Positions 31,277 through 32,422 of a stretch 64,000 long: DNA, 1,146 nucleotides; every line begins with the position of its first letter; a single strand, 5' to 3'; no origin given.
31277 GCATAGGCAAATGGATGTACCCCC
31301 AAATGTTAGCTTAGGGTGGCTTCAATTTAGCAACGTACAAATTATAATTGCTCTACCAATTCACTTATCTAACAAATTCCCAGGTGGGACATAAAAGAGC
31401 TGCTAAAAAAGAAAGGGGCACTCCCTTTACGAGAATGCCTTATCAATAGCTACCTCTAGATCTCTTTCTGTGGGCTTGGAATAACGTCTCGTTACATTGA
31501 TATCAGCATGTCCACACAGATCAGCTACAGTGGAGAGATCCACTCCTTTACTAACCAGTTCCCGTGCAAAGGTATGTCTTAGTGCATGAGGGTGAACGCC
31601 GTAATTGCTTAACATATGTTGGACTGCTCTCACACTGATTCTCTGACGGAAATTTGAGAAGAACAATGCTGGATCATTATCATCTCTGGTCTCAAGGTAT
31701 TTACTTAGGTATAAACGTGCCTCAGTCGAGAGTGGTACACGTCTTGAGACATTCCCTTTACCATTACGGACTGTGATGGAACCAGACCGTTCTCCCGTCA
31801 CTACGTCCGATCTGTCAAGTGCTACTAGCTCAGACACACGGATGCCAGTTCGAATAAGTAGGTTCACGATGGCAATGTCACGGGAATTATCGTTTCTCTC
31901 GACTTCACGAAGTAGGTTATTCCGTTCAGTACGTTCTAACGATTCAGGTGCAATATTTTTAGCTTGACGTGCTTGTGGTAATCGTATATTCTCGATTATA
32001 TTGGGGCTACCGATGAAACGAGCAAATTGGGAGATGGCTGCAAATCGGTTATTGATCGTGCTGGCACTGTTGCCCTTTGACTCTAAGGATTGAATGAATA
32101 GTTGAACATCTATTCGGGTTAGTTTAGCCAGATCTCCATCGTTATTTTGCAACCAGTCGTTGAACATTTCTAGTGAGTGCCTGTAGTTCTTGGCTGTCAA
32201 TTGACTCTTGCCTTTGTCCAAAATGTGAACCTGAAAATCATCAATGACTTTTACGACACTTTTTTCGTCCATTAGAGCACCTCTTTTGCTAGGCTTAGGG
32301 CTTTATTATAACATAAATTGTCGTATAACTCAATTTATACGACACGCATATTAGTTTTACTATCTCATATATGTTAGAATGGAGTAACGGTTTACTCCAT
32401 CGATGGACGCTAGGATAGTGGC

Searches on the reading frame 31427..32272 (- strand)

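Call 3: search_protein_families(library=pfam, proteins=[window:31427-32272:-], max_evalue=1)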
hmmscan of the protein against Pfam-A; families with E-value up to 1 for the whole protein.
window:31427-32272:- (281 aa): 5 families
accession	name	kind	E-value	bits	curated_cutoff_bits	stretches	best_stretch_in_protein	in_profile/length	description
PF00589.27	Phage_integrase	-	1.9e-32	112.8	27.1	1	112-268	3-169/172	Phage integrase family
PF02899.23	Phage_int_SAM_1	-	1.3e-13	51.4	22.3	1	10-86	1-78/83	Phage integrase, N-terminal SAM-like domain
PF13495.12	Phage_int_SAM_4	-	2.9e-08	34.4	27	1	11-83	3-74/85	Phage integrase, N-terminal SAM-like domain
PF13102.12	Phage_int_SAM_5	-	0.0017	19.1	22.3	1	17-83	10-78/98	Phage integrase SAM-like domain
PF16795.10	Phage_integr_3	-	0.014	15.8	27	0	204-264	81-143/161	Archaeal phage integrase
